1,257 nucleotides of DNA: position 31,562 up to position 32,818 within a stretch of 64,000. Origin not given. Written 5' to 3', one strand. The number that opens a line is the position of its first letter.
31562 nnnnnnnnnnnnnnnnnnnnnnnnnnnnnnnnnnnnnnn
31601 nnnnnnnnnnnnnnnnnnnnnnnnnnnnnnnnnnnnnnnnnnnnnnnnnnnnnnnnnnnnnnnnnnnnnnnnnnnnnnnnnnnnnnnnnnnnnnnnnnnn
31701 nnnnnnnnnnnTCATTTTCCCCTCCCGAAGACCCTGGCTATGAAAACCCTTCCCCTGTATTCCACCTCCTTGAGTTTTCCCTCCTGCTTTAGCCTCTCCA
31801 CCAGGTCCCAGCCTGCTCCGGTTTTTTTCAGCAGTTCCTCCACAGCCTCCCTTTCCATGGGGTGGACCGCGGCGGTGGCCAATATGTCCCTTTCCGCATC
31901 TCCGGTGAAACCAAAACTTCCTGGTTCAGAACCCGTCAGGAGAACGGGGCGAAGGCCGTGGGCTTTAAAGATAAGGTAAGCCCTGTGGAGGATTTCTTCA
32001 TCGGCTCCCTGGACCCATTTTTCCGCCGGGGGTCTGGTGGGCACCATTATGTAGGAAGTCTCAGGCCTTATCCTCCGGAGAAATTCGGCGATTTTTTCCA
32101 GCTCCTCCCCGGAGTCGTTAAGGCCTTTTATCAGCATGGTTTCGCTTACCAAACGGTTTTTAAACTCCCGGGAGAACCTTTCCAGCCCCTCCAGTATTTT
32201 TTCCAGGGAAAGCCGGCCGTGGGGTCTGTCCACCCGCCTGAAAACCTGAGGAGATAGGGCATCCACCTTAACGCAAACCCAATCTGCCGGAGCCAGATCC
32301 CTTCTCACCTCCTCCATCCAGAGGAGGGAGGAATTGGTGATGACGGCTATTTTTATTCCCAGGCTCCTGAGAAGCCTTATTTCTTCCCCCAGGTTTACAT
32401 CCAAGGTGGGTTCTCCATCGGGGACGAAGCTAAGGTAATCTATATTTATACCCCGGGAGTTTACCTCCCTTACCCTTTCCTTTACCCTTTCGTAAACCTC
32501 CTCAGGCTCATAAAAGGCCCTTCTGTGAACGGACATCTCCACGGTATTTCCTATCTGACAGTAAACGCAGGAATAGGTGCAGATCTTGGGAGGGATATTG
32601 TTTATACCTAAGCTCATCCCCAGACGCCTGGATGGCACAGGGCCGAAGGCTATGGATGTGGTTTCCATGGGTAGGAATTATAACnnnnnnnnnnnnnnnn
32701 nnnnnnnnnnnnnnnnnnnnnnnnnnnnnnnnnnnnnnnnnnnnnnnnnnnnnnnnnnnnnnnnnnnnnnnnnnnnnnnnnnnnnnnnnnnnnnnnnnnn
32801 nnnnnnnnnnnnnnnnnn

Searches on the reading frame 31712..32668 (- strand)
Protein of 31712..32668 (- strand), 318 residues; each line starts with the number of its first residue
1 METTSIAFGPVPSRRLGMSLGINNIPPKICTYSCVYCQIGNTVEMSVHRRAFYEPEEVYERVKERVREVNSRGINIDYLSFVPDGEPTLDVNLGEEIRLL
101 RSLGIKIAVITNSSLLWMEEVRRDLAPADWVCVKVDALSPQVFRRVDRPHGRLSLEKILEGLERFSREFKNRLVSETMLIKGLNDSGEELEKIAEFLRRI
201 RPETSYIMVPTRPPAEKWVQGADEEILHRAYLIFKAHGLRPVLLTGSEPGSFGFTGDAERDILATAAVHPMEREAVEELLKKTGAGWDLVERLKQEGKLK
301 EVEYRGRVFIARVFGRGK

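Call 3: search_protein_families(library=pfam, proteins=[window:31712-32668:-], max_evalue=0.01)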
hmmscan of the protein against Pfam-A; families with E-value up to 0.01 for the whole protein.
window:31712-32668:- (318 aa): 2 families
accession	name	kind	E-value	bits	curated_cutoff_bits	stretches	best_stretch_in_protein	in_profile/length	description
PF04055.27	Radical_SAM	-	1.3e-20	74.7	29.5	1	26-197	3-166/166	Radical SAM superfamily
PF00702.32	Hydrolase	-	0.0057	17.5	26.4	0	95-134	105-144/191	haloacid dehalogenase-like hydrolase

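Call 4: search_protein_families(library=ncbifam, proteins=[window:31712-32668:-], max_evalue=0.01)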
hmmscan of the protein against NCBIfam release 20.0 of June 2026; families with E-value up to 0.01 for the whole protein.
window:31712-32668:- (318 aa): 16 families
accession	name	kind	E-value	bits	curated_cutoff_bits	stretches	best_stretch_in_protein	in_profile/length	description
NF038283.1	viperin_w_prok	equivalog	4.6e-11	42.4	180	1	28-164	10-146/281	viperin family antiviral radical SAM protein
TIGR03972.1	rSAM_TYW1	equivalog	6.3e-09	35.3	317.95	1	84-202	127-240/297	4-demethylwyosine synthase TYW1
TIGR02666.1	moaA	equivalog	5.5e-08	32.2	284.05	1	30-207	20-190/336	GTP 3',8-cyclase MoaA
TIGR04317.1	W_rSAM_matur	equivalog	1.1e-07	31.3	380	1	29-167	13-138/349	tungsten cofactor oxidoreductase radical SAM maturase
TIGR02668.1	moaA_archaeal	equivalog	1.3e-06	27.6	325.25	1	28-185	18-163/303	GTP 3',8-cyclase MoaA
TIGR02493.1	PFLA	equivalog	4.2e-06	26.3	231.75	1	30-199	25-185/235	pyruvate formate-lyase-activating protein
TIGR02495.1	NrdG2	equivalog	4.7e-06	26.1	131.15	1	30-204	26-184/193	anaerobic ribonucleoside-triphosphate reductase activating protein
NF001199.0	PRK00164.2-1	equivalog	1.2e-05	24.6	231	1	28-197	20-175/308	GTP 3',8-cyclase MoaA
TIGR02494.1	PFLE_PFLC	subfamily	0.00018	20.9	174.35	1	85-203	132-245/293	glycyl-radical enzyme activating protein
TIGR03365.1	Bsubt_queE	equivalog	0.00056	19.5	206.1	1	30-120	32-118/238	7-carboxy-7-deazaguanine synthase QueE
TIGR04337.1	AmmeMemoSam_rS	hypoth_equivalog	0.00071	18.5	220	1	30-199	79-236/349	AmmeMemoRadiSam system radical SAM enzyme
NF053743.1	LipS2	equivalog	0.0008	18.9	270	1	95-197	94-190/292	LipS2 family lipoyl synthase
TIGR00048.1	rRNA_mod_RlmN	equivalog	0.0013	17.8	290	1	154-212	240-298/355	dual-specificity RNA methyltransferase RlmN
NF048010.1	SfplDhtActHpsHDes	equivalog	0.0016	17.3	430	1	151-209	202-261/298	(2S)-3-sulfopropanediol dehydratase activating enzyme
NF033717.2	HPDL_rSAM_activ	equivalog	0.002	17.5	420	1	153-203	203-254/311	4-hydroxyphenylacetate decarboxylase activase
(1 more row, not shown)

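Call 5: search_solved_structures(query=window:31712-32668:-, max_evalue=0.01)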
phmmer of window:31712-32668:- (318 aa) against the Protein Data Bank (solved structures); distinct sequences matched with E-value up to 0.01: 0.

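Call 8: find_homologous_proteins(query=window:31712-32668:-, max_evalue=0.00001)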
Query window:31712-32668:- (318 aa): 8000 proteins with E <= 0.00001 among 8000 candidates; the best 120 are listed.
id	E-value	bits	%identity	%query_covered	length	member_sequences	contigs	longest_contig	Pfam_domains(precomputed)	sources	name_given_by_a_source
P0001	3.5e-209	711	100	100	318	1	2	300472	PF04055.28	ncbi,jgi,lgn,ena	-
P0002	2.5e-185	633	88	100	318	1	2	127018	PF04055.28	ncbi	-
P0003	5.8e-173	593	81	100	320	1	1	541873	PF04055.28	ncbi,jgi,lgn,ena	-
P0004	6.3e-142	491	67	98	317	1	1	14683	PF04055.28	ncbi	-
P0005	7.1e-142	490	67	98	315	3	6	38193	PF04055.28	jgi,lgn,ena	-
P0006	3.4e-141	488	69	97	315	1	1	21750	PF04055.28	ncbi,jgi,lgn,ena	-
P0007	1.2e-139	483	68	98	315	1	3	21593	PF04055.28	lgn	-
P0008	6.3e-139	481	67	97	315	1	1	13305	PF04055.28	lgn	-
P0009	4.1e-136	472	68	94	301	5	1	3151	PF04055.28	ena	-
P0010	1.4e-134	466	64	97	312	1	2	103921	PF04055.28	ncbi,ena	-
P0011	6.5e-119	415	58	99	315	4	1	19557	PF04055.28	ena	-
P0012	8.5e-118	411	57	99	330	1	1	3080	PF04055.28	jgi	-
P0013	1.1e-116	408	59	97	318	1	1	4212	PF04055.28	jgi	-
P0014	4.1e-116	406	57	99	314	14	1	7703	PF04055.28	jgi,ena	-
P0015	5.0e-116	406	58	97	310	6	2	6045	PF04055.28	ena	-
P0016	7.3e-116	405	58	98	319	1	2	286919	PF04055.28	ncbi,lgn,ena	-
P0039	6.3e-114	399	58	97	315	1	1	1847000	PF04055.28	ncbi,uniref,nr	ncbi:radical SAM protein [Thermococcus peptonophilus]|uniref:Radical SAM protein n=1 Tax=Thermococcu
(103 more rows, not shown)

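Call 9: find_encoding_contigs(protein=window:31712-32668:-, flank=10000, max_places=6)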
Protein window:31712-32668:- (318 aa): 5 contigs read that carry it; 1 place shown.
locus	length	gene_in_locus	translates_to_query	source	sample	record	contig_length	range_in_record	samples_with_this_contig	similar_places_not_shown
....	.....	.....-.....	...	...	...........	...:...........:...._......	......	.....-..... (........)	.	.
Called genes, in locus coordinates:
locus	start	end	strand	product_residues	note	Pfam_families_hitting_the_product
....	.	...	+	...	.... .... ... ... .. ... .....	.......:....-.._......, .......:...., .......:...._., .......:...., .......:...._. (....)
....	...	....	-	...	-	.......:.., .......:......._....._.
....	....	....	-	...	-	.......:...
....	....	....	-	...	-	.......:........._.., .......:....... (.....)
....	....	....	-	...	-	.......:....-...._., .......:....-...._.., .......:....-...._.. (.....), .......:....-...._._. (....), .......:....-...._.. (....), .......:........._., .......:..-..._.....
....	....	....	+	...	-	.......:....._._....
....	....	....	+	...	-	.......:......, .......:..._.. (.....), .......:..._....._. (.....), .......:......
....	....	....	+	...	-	-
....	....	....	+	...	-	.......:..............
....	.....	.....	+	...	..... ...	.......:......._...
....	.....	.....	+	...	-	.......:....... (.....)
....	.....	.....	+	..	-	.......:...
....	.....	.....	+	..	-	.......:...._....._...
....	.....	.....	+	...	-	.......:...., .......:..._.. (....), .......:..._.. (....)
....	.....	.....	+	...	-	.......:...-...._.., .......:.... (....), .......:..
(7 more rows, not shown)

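Call 10: find_encoding_contigs(protein=P0003, flank=6000, max_places=2)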
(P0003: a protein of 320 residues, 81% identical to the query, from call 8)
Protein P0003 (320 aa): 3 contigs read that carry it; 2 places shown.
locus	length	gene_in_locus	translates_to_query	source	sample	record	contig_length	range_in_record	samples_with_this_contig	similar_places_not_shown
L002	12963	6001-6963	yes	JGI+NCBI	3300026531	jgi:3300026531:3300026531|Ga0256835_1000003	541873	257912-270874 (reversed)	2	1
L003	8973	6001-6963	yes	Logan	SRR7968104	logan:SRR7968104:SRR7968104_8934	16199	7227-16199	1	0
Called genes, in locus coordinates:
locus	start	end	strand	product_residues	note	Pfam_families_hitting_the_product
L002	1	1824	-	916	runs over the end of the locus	PF00133:tRNA-synt_1, PF01921:tRNA-synt_1f (faint), PF09334:tRNA-synt_1g, PF01406:tRNA-synt_1e (faint), PF13603:tRNA-synt_1_2 (weak), PF08264:Anticodon_1, PF06827:zf-FPG_IleRS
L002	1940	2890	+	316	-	PF28590:Lipid_A_deac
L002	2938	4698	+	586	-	PF04458:DUF505, PF14947:HTH_45 (faint), PF25213:HVO_A0261_N (faint), PF04458:DUF505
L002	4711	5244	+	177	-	-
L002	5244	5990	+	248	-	PF00881:Nitroreductase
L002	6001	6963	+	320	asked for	PF04055:Radical_SAM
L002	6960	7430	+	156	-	PF07566:DUF1543 (faint)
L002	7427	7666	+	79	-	PF04945:YHS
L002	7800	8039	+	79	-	PF01037:AsnC_trans_reg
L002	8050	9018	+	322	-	PF02562:PhoH, PF13604:AAA_30 (weak), PF13245:AAA_19 (faint)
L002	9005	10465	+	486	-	PF07698:7TM-7TMR_HD, PF08668:HDOD (weak), PF01966:HD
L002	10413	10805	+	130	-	PF02130:YbeY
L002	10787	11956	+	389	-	PF00571:CBS, PF03471:CorC_HlyC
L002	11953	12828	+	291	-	PF00350:Dynamin_N (weak), PF01926:MMR_HSR1, PF02421:FeoB_N, PF03193:RsgA_GTPase (faint), PF04548:AIG1 (weak), PF00009:GTP_EFTU, PF16897:MMR_HSR1_Xtn (faint), PF07650:KH_2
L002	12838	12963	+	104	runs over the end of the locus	PF03091:CutA1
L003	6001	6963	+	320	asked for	PF04055:Radical_SAM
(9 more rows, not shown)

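Call 11: find_encoding_contigs(protein=P0010, flank=6000, max_places=2)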
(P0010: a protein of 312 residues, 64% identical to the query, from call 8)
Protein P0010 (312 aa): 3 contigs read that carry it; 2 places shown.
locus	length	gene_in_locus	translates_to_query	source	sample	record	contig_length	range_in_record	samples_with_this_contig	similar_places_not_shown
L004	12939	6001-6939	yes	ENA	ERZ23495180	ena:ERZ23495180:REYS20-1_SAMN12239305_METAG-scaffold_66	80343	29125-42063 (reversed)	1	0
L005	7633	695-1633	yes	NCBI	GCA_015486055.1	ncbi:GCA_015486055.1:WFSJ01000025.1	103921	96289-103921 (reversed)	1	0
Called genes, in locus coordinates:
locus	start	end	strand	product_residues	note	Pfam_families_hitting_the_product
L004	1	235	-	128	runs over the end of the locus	PF01022:HTH_5, PF01047:MarR (weak), PF12840:HTH_20, PF13412:HTH_24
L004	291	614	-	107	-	-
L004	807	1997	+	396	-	PF02417:Chromate_transp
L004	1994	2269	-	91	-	PF01022:HTH_5, PF12840:HTH_20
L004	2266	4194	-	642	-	PF00724:Oxidored_FMN, PF01262:AlaDh_PNT_C (faint), PF01134:GIDA (faint), PF01266:DAO (faint), PF03486:HI0933_like (faint), PF07992:Pyr_redox_2, PF13450:NAD_binding_8 (weak), PF00070:Pyr_redox, +1 more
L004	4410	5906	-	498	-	PF13598:DUF4139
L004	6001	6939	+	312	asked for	PF04055:Radical_SAM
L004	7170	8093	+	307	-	PF01699:Na_Ca_ex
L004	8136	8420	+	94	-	PF19027:DUF5752 (faint)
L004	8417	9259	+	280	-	PF01370:Epimerase, PF04321:RmlD_sub_bind, PF02719:Polysacc_synt_2 (weak), PF16363:GDP_Man_Dehyd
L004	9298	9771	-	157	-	PF00293:NUDIX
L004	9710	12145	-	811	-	PF00521:DNA_topoisoIV, PF03989:DNA_gyraseA_C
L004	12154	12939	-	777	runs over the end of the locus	PF02518:HATPase_c, PF00204:DNA_gyraseB, PF01751:Toprim, PF00986:DNA_gyraseB_C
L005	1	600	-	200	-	?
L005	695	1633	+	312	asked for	PF04055:Radical_SAM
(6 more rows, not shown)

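Call 12: find_encoding_contigs(protein=P0016, flank=6000, max_places=2)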
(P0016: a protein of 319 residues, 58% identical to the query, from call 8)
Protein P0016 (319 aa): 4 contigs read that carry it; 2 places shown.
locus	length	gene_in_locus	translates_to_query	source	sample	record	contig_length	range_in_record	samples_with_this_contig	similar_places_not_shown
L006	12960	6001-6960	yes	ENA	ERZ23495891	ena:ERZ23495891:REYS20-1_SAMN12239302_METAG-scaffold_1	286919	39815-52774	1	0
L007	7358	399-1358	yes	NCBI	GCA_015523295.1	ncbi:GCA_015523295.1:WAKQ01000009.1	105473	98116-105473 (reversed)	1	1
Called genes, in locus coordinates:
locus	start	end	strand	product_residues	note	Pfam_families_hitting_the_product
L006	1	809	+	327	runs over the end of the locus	-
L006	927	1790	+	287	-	PF00892:EamA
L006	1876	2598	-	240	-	-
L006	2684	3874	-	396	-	PF07690:MFS_1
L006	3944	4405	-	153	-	-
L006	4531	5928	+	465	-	PF01694:Rhomboid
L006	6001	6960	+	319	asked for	PF04055:Radical_SAM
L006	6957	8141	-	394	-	PF00999:Na_H_Exchanger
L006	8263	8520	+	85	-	-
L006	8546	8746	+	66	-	-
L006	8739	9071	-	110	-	PF02001:DUF134, PF04545:Sigma70_r4, PF08281:Sigma70_r4_2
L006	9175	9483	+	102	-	-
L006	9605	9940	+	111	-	PF02579:Nitro_FeMo-Co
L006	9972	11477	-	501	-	-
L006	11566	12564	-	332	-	PF00733:Asn_synthase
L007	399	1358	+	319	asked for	PF04055:Radical_SAM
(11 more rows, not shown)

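Call 13: find_encoding_contigs(protein=P0039, flank=6000, max_places=2)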
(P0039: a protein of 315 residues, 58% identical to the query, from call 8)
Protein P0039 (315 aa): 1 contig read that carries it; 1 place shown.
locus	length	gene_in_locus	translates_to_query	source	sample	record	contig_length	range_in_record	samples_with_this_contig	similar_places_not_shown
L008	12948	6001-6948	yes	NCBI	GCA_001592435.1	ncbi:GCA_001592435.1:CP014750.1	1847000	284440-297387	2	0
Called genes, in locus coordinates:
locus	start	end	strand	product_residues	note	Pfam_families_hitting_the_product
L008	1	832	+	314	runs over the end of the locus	PF00005:ABC_tran, PF13304:AAA_21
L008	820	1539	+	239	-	PF01061:ABC2_membrane, PF12698:ABC2_membrane_3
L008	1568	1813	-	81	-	-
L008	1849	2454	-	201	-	-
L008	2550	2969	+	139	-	PF02579:Nitro_FeMo-Co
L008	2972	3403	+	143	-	-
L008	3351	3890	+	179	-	PF10007:DUF2250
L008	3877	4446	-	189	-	PF00753:Lactamase_B, PF12706:Lactamase_B_2 (weak)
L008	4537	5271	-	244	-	PF13938:DUF4213, PF04016:DUF364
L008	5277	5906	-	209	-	PF13489:Methyltransf_23, PF05148:Methyltransf_8 (faint), PF08241:Methyltransf_11, PF08242:Methyltransf_12, PF13649:Methyltransf_25, PF13847:Methyltransf_31, PF01209:Ubie_methyltran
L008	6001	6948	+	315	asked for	PF04055:Radical_SAM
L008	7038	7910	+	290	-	PF01656:CbiA, PF09140:MipZ (weak), PF10609:ParA, PF13614:AAA_31 (weak), PF00037:Fer4 (weak), PF12837:Fer4_6 (weak), PF14697:Fer4_21, PF12838:Fer4_7 (weak), +4 more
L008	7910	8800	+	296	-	PF01656:CbiA, PF10609:ParA, PF00037:Fer4 (weak), PF12797:Fer4_2 (faint), PF13187:Fer4_9 (faint), PF13237:Fer4_10 (faint), PF14697:Fer4_21, PF12838:Fer4_7 (weak)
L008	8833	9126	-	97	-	PF03819:MazG, PF12643:MazG-like (weak)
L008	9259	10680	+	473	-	PF01523:PmbA_TldD_1st, PF19290:PmbA_TldD_2nd, PF19289:PmbA_TldD_3rd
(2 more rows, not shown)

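Call 15: find_encoding_contigs(protein=P0005, flank=6000, max_places=3)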
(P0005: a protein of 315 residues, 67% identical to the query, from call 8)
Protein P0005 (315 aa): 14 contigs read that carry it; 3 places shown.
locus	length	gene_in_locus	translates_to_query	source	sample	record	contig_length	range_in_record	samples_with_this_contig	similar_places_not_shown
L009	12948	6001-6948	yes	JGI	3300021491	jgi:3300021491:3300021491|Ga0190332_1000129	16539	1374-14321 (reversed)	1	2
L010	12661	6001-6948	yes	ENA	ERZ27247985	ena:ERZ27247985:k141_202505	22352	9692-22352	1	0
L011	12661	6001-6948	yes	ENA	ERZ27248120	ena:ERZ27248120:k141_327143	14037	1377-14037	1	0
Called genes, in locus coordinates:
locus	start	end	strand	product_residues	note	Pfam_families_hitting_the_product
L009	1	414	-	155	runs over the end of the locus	PF13185:GAF_2, PF01590:GAF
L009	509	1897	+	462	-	PF00224:PK, PF02887:PK_C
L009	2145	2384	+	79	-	PF13893:RRM_5, PF00076:RRM_1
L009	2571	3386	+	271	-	PF19420:DDAH_eukar, PF02274:ADI (weak)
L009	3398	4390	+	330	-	PF01966:HD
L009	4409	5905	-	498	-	PF13598:DUF4139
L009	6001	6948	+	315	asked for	PF04055:Radical_SAM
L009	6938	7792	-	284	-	-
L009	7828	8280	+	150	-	PF00583:Acetyltransf_1, PF13508:Acetyltransf_7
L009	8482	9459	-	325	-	PF20094:GWxTD_dom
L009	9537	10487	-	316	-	PF20094:GWxTD_dom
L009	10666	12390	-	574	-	-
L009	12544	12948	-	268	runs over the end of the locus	PF13276:HTH_21, PF00665:rve, PF13683:rve_3, PF13333:rve_2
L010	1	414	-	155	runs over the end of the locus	PF13185:GAF_2, PF01590:GAF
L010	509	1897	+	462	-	PF00224:PK, PF02887:PK_C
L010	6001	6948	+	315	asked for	PF04055:Radical_SAM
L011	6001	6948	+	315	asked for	PF04055:Radical_SAM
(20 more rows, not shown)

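Call 26: find_related_loci(query=A2, collection=genome_contigs, flank=8000)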
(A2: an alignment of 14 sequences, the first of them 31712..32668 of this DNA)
Query A2 (318 aa) in genome_contigs; peptide patterns used: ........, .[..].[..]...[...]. (x = any residue, [..] = any of these).
600 stretches matched a pattern (row limit reached: there are more); 593 encode a relative of the query (tblastn E <= 1e-3); the best 80 are kept; 80 distinct loci.
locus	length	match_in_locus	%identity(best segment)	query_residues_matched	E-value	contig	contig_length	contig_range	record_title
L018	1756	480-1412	69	4-314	3e-159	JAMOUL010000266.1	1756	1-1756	MAG: Candidatus Aminicenantes bacterium isolate PIR-30_maxbin2_scaf2bin.183 PIR-30_scaffold_47338_c1, whole genome shotg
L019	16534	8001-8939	53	6-318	1e-121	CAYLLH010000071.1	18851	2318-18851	MAG TPA_asm: uncultured Thermoplasmatales archaeon isolate SRP067234_co1_161 genome assembly, contig: k99_1124231, whole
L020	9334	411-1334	58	5-312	3e-119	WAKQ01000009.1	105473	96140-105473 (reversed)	MAG: Desulfurococcales archaeon isolate S013_73 k151_192767, whole genome shotgun sequence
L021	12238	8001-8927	57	4-312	5e-119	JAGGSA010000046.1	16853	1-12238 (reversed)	MAG: Methanomicrobia archaeon isolate AUK010 PB_MANV_010_c_000000000150, whole genome shotgun sequence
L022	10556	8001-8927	56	4-312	2e-118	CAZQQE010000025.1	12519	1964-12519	MAG TPA_asm: uncultured Thermoplasmatales archaeon isolate binchicken_co164_19 genome assembly, contig: NODE_1349_length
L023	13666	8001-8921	54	6-312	3e-118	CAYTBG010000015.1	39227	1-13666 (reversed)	MAG TPA_asm: uncultured Eubacteriales bacterium isolate SRP068000_co2_7 genome assembly, contig: NODE_406_length_39227_c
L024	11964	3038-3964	56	6-314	2e-118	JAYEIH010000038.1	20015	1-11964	MAG: Methanobacteriota archaeon isolate MAG196 MAG196_38, whole genome shotgun sequence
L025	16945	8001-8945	54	2-316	7e-118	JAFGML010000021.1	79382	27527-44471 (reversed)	MAG: Thermoplasmatota archaeon isolate Zod_Metabat.472 k87_2583950, whole genome shotgun sequence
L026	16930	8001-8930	56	4-312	2e-117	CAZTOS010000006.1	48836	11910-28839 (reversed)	MAG TPA_asm: uncultured Thermococci archaeon isolate SRP141559_co1_254 genome assembly, contig: NODE_183_length_48836_co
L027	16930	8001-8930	55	4-312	2e-117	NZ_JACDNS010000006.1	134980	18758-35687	MAG: Thermococcus sp. isolate GB_MAG1_027 c_000000000114, whole genome shotgun sequence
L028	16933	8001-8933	54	2-312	2e-117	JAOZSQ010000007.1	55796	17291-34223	MAG: Thermoplasmatota archaeon isolate GMC6.metabat2.56_sub GMC6_183_length_55796_cov_17.922570, whole genome shotgun se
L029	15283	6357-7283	58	4-312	7e-117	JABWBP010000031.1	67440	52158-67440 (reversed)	MAG: Calditrichaceae bacterium isolate MAG_33 scaffold_934, whole genome shotgun sequence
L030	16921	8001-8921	55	6-312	9e-117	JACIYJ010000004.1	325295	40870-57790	MAG: Candidatus Aminicenantes bacterium isolate MAG-75 Aminicenantales_E3_bin29_Scaffold_4, whole genome shotgun sequenc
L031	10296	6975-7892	57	7-312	2e-116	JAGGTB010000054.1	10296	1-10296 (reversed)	MAG: Hadesarchaea archaeon isolate AUK037 PB_MANV_037_c_000000000336, whole genome shotgun sequence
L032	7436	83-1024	58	1-312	2e-116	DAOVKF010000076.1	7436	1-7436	MAG TPA_asm: Candidatus Omnitrophota bacterium isolate CSMAG_1412 CSMAG_1412_k141_2041960_length_7436_cov_8.0000, whole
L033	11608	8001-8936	57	1-312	3e-116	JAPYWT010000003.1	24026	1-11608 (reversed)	MAG: Thermoflexus sp. isolate RSWP15 scaffold_279_c1, whole genome shotgun sequence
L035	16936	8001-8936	51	1-312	8e-116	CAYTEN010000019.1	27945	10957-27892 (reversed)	MAG TPA_asm: uncultured Ignavibacterium sp. isolate SRP185410_co2_309 genome assembly, contig: NODE_1822_length_27945_co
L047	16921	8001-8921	55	6-312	9e-114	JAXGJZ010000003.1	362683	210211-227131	MAG: Desulfobacterales bacterium isolate AnMBR.bin174 bin174_3, whole genome shotgun sequence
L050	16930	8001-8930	56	7-316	3e-113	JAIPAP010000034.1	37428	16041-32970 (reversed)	MAG: Bacteroidales bacterium isolate Tobar15.5-16.5m-G7 Tobar15-5-16-5m-20mill-C153, whole genome shotgun sequence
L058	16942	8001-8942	55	1-312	2e-112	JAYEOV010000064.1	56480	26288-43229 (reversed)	MAG: Candidatus Omnitrophota bacterium isolate MAG020 MAG020_64, whole genome shotgun sequence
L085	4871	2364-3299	52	6-317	4e-111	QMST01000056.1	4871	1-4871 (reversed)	MAG: Thermoplasmata archaeon isolate B8_G13 B8_Guay13_scaffold_01924, whole genome shotgun sequence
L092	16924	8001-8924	53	5-312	3e-110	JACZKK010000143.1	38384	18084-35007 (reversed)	MAG: Ignavibacteriaceae bacterium isolate MAG43 ignavibacteriales_1_contig_867726, whole genome shotgun sequence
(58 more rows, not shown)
